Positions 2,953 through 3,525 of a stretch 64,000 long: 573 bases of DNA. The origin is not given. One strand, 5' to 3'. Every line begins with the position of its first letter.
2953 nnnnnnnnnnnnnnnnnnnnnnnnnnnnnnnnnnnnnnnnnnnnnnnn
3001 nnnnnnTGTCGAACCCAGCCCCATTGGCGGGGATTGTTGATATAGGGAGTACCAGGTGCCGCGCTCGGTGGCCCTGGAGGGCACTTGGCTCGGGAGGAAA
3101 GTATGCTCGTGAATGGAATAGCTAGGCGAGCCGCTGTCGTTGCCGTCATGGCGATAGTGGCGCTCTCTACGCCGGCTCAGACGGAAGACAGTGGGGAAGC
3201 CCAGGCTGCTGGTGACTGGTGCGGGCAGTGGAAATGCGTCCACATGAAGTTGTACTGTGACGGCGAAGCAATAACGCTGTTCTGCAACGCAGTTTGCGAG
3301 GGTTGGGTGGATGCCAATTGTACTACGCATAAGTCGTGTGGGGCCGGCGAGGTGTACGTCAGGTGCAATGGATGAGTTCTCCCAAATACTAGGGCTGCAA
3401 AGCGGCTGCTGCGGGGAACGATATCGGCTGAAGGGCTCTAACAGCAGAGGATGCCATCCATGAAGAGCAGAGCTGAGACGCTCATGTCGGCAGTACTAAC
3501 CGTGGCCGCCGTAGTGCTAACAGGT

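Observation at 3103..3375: Eight-cysteine secreted mini-protein with no family I can name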

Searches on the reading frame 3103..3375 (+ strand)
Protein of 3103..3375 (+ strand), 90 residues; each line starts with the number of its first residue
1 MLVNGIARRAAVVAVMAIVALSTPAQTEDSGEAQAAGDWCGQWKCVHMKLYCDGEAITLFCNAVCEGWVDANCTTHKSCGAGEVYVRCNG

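Call 3: search_protein_families(library=pfam, proteins=[window:3103-3375:+], max_evalue=1)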
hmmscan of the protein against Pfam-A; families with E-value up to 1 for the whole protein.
window:3103-3375:+ (90 aa): 1 family
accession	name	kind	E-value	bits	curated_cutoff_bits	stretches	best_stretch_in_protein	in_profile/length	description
PF00057.23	Ldl_recept_a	-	0.059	14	24.1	1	40-55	10-25/37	Low-density lipoprotein receptor domain class A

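Call 4: search_protein_families(library=ncbifam, proteins=[window:3103-3375:+], max_evalue=1)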
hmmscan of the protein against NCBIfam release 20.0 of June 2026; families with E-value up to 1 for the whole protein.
window:3103-3375:+ (90 aa): 0 families

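Call 5: find_homologous_proteins(query=window:3103-3375:+, max_evalue=10)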
Query window:3103-3375:+ (90 aa): 1 proteins with E <= 10 among 3 candidates.
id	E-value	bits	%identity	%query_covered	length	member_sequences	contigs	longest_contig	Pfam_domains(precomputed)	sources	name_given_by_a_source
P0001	2.5e-55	202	100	100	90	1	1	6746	-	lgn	-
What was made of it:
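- Tried and rejected: The word-indexed search with the single protein found only itself (call 5).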

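Call 8: find_encoding_contigs(protein=P0001, flank=10000)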
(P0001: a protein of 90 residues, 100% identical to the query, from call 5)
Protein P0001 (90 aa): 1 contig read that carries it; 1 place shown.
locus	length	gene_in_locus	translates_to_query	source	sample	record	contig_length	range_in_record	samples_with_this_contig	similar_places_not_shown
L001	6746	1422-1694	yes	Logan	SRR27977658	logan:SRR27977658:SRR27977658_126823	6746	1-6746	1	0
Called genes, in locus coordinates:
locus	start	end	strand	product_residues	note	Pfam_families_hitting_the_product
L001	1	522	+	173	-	?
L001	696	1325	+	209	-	-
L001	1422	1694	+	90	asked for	-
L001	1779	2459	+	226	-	PF13462:Thioredoxin_4, PF01323:DSBA (faint)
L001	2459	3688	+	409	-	-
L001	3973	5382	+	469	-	PF01368:DHH, PF02272:DHHA1 (weak)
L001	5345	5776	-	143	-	-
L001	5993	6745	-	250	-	?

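Call 16: search_protein_representatives(protein=window:3103-3372:+)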
Query: 90 residues. Proteins with E-value up to 0.001 (for the whole library): 8; up to 1e-10: 1; up to 1e-30: 1. The best 8 are listed.
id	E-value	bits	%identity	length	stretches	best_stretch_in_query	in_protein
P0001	8.0e-56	201.8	100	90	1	1-90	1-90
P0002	1.8e-10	56.6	44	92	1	6-89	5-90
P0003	2.0e-09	53.3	37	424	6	16-45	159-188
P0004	1.0e-08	51.0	41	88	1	4-89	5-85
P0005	1.0e-04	38.2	36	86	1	3-88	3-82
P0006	2.7e-04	36.9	34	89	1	1-88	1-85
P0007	6.3e-04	35.7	26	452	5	42-71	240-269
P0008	7.1e-04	35.5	31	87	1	11-88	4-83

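Call 20: find_encoding_contigs(protein=P0002, flank=8000)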
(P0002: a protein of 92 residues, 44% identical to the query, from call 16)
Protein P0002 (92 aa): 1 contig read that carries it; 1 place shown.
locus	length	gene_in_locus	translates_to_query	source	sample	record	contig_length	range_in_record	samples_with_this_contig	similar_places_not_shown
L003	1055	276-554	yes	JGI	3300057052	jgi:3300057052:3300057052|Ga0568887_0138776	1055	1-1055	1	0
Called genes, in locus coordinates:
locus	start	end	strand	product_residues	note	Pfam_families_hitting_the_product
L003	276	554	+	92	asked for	-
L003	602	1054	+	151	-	?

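Call 21: find_encoding_contigs(protein=P0004, flank=8000)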
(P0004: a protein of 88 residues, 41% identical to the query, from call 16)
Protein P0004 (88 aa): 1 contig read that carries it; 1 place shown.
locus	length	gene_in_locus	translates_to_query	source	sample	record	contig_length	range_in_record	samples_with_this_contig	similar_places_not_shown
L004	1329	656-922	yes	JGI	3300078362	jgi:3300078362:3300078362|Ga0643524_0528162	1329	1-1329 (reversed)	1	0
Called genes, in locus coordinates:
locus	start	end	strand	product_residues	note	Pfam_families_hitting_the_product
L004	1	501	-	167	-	?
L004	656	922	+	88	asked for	-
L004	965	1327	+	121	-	?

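Call 22: find_encoding_contigs(protein=P0005, flank=8000)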
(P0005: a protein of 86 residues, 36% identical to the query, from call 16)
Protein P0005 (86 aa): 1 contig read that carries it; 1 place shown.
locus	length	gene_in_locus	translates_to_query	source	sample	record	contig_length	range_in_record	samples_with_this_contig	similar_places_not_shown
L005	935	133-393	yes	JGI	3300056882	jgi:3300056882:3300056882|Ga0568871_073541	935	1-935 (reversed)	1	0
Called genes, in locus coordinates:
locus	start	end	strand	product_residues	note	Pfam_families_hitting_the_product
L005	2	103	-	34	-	?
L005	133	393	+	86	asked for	-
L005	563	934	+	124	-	?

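Call 23: find_encoding_contigs(protein=P0006, flank=8000)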
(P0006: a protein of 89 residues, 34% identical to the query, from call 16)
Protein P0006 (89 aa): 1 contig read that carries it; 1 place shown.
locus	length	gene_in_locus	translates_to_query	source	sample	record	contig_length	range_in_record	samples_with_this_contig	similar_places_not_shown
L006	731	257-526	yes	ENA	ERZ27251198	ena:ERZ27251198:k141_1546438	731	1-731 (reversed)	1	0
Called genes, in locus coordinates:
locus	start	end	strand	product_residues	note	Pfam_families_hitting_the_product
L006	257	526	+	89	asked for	-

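Call 24: find_encoding_contigs(protein=P0008, flank=8000)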
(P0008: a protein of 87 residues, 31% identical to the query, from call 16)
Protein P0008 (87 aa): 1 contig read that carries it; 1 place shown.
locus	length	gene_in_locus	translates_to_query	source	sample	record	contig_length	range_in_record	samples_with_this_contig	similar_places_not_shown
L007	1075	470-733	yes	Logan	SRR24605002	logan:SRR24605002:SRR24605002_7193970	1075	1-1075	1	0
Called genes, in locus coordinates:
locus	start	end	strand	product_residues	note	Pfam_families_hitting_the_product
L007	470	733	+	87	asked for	-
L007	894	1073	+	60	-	?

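Call 31: find_homologous_proteins(query=A1, max_evalue=1)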
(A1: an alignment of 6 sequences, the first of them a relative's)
Query A1 (6 sequences) (90 aa, profile of the alignment): 6 proteins with E <= 1 among 545 candidates.
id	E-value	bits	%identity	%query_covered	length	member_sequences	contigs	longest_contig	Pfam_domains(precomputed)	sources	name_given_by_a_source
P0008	8.9e-33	130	30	90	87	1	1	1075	-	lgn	-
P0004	9.7e-32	126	38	97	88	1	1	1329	-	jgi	jgi:hypothetical protein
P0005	7.1e-31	124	33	98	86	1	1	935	-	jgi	jgi:hypothetical protein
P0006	8.6e-31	123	31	98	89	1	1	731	-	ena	-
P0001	9.2e-30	120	100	100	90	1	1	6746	-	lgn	-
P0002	1.2e-27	113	40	96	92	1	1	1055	-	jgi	jgi:hypothetical protein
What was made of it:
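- The close family is extremely rare: six singleton sequences among 5.8 billion clusters (calls 5, 31).
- Tried and rejected: With the 6-member profile it found only the six (call 31).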

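Call 52: predict_structure(alignment_id=A1)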
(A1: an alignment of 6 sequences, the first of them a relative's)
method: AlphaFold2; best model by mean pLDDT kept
length: 90 residues; sequences in the alignment: 6
mean_pLDDT: 69.1   pTM: 0.48
mean pLDDT of the five models: 69.1, 67.4, 61.6, 45.9, 45.9
residues with pLDDT >= 90: 0; 70-90: 48; 50-70: 29; < 50: 13
segments of 3 or more residues with pLDDT < 50: 23-35
pLDDT, mean of each block of 10 residues (from residue 1): 57 62 47 53 78 80 84 79 82
secondary structure, 60 per line:
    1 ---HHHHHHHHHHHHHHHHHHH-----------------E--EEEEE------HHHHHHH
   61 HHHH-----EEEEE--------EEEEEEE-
elements in order: H4-22 E43-47 H54-64 E70-74 E83-89

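Call 55: fold_search(model_id=the predicted structure, library=pdb)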
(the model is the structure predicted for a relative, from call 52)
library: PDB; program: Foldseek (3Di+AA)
matches with E <= 10: 115; with E <= 0.001: 0
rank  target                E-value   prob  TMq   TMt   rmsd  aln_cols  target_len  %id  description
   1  7jn6_MODEL_1_A        8.9e-01  0.41  0.31  0.50   3.5        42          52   21  NMR Solution Structure of plant defensin AtD90 (released 2020-09-09)
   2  6lcq_A                1.1e+00  0.10  0.27  0.39   6.4        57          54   14  Crystal structure of rice defensin OsAFP1 (released 2020-04-01)
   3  7jl8_A                1.7e+00  0.06  0.25  0.11  11.1        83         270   11  Human PrimPol extending from the correct primer base C opposite the 8-oxoguanine lesion (released 2021-06-30)
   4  4wkr_A                1.8e+00  0.12  0.34  0.21   7.2        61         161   20  LaRP7 wrapping up the 3' hairpin of 7SK non-coding RNA (302-332) (released 2015-03-18)
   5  4pg7_A                2.2e+00  0.07  0.32  0.09  19.4        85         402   10  Crystal structure of S. aureus Homoserine Dehydrogenase at pH7.5 (released 2015-05-06)
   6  4pg4_A                2.4e+00  0.07  0.32  0.10  17.9        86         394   14  Crystal structure of S. aureus Homoserine Dehydrogenase at pH6.0 (released 2015-05-06)
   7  2mzt_MODEL_1_A        2.7e+00  0.09  0.31  0.28   4.7        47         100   11  NMR structure of the RRM3 domain of Hrb1 (released 2015-12-02)
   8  8xmc_K                2.9e+00  0.08  0.33  0.30   7.2        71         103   13  Post-translocated Pol IV transcription elongation complex (released 2024-07-24)
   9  7b94_B                2.9e+00  0.03  0.21  0.09   6.3        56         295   14  MEK1 in complex with compound 6 (released 2021-03-03)
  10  4pg7_B                3.1e+00  0.06  0.30  0.10  17.7        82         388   16  Crystal structure of S. aureus Homoserine Dehydrogenase at pH7.5 (released 2015-05-06)
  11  4peo_A                3.1e+00  0.02  0.15  0.14   7.1        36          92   17  Crystal structure of a hypothetical protein from Staphylococcus aureus. (released 2015-05-06)
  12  4pg8_B                3.4e+00  0.08  0.33  0.10  17.9        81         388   14  Crystal structure of S. aureus Homoserine Dehydrogenase at pH8.5 (released 2015-05-06)
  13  2cg4_A                3.4e+00  0.02  0.21  0.15  13.1        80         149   12  Structure of E.coli AsnC (released 2006-04-04)
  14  2dbb_B                3.4e+00  0.02  0.19  0.14  12.7        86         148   12  Crystal structure of PH0061 (released 2006-06-15)
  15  2lt8_MODEL_1_A        3.6e+00  0.15  0.32  0.61   2.8        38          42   18  Eurocin solution structure (released 2012-10-31)
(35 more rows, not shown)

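Call 64: find_homologous_proteins(query=A4, max_evalue=0.01)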
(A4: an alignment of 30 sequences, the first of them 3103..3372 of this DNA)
Query A4 (30 sequences) (90 aa, profile of the alignment): 18 proteins with E <= 0.01 among 852 candidates.
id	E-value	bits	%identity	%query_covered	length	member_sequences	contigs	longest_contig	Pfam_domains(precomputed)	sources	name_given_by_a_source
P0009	1.4e-13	69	39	20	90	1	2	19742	-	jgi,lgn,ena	-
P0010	1.8e-13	68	37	20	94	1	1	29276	-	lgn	-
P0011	6.7e-12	63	31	72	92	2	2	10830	-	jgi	jgi:hypothetical protein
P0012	2.7e-11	61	29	19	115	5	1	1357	-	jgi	jgi:hypothetical protein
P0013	3.1e-11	61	33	39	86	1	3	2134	-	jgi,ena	-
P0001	5.8e-11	60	100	100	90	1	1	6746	-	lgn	-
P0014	6.9e-11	60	31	38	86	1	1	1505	-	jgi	jgi:hypothetical protein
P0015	1.3e-10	59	-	-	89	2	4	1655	-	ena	-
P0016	3.9e-9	55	35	19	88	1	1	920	-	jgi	jgi:hypothetical protein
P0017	4.8e-9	54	-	-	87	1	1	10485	-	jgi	jgi:hypothetical protein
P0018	8.1e-9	54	-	-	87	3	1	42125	-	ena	-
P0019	9.8e-9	53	35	19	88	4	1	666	-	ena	-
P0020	1.7e-8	53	35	19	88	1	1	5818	-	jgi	jgi:hypothetical protein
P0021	2.3e-8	52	-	-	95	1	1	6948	-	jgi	-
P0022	2.2e-7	49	33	20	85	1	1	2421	-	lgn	-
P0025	7.1e-5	41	-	-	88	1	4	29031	-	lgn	-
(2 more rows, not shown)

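Call 65: find_encoding_contigs(protein=P0010, flank=9000, max_places=2)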
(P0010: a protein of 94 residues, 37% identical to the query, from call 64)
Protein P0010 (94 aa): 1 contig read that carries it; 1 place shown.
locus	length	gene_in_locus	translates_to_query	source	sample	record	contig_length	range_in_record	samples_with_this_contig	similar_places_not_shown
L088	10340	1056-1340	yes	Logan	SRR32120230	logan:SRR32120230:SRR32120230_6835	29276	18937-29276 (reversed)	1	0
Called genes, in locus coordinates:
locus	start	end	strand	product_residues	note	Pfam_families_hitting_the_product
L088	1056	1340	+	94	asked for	-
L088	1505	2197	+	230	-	PF13462:Thioredoxin_4, PF01323:DSBA (faint)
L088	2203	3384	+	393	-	PF25917:BSH_RND, PF25944:Beta-barrel_RND (faint), PF25967:RND-MFP_C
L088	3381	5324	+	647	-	PF00005:ABC_tran, PF12704:MacB_PCD, PF02687:FtsX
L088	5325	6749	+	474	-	PF02321:OEP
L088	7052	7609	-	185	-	-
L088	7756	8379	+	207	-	PF05247:FlhD (weak)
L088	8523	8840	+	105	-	-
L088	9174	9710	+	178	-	PF08281:Sigma70_r4_2, PF04545:Sigma70_r4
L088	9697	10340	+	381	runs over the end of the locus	PF16220:DUF4880 (weak), PF04773:FecR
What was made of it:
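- L088 reads mini, DsbA-like, MFP, MacB, OEP as a tight operon (call 65). Relatives have MacAB-TolC-type exporters (call 65). Operon-encoded MacAB-TolC pumps argue for export beyond the periplasm (call 65).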

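Call 66: find_encoding_contigs(protein=P0018, flank=9000, max_places=2)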
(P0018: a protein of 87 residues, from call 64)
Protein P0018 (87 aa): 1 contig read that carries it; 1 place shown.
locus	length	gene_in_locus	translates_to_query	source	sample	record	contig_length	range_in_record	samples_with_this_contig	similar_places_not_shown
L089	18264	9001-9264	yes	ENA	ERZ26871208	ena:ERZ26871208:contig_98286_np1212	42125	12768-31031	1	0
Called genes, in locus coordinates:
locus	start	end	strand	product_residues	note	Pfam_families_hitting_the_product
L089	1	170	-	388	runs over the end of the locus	PF03743:TrbI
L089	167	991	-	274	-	PF03524:CagX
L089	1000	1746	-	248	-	PF04335:VirB8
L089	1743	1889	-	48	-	-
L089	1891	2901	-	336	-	PF04610:TrbL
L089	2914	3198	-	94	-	-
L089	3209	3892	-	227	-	PF13605:DUF4141 (weak), PF07996:T4SS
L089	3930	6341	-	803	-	PF27097:VirB4_TrbE_N, PF03135:CagE_TrbE_VirB, PF19044:P-loop_TraG (weak)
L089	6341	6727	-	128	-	PF05101:VirB3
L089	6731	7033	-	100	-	PF04956:TrbC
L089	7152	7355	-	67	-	-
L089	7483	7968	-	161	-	-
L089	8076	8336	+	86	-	PF26954:ACT_12 (weak)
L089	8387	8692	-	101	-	-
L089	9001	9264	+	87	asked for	-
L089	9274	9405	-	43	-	-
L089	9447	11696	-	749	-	-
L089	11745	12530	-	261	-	PF13462:Thioredoxin_4, PF01323:DSBA (weak)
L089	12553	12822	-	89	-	-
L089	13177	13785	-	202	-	-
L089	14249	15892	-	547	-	PF07519:Tannase, PF00326:Peptidase_S9 (faint)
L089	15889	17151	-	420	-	PF07690:MFS_1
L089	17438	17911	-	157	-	PF01979:Amidohydro_1, PF07969:Amidohydro_3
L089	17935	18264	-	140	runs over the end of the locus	-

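Call 67: find_encoding_contigs(protein=P0025, flank=9000, max_places=2)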
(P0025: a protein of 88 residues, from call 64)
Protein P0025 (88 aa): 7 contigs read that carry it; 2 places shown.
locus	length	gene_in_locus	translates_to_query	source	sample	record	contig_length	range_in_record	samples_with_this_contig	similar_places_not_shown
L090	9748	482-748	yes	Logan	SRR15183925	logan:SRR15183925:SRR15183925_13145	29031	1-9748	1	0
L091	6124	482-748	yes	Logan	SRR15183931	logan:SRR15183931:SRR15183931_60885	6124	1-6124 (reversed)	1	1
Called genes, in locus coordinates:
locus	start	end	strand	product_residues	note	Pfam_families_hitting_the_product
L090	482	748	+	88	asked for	-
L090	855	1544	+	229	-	PF13462:Thioredoxin_4, PF13098:Thioredoxin_2 (faint), PF01323:DSBA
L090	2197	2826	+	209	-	PF07638:Sigma70_ECF, PF04542:Sigma70_r2 (weak), PF08281:Sigma70_r4_2, PF04545:Sigma70_r4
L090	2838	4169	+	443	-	PF16220:DUF4880, PF04773:FecR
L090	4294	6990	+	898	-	PF07660:STN, PF07715:Plug, PF13505:OMP_b-brl (faint), PF00593:TonB_dep_Rec_b-barrel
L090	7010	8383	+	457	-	PF07690:MFS_1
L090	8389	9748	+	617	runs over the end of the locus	PF07944:Beta-AFase-like_GH127_cat, PF20736:Glyco_hydro127M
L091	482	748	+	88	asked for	-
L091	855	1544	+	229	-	PF13462:Thioredoxin_4, PF13098:Thioredoxin_2 (faint), PF01323:DSBA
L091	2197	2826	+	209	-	PF07638:Sigma70_ECF, PF04542:Sigma70_r2 (weak), PF08281:Sigma70_r4_2, PF04545:Sigma70_r4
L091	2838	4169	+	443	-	PF16220:DUF4880, PF04773:FecR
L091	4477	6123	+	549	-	?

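Call 75: search_protein_families(library=ncbifam, proteins=[L089:9447-11696:-], max_evalue=0.01)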
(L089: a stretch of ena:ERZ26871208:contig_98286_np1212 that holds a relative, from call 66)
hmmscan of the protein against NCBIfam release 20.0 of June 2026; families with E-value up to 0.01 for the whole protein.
L089:9447-11696:- (749 aa): 0 families

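Call 101: search_dna_similar(query=window:3103-3372:+, collection=plasmids, mode=protein, max_evalue=1, max_rows=10)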
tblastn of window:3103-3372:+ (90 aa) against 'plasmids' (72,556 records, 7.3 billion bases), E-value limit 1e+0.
No match.
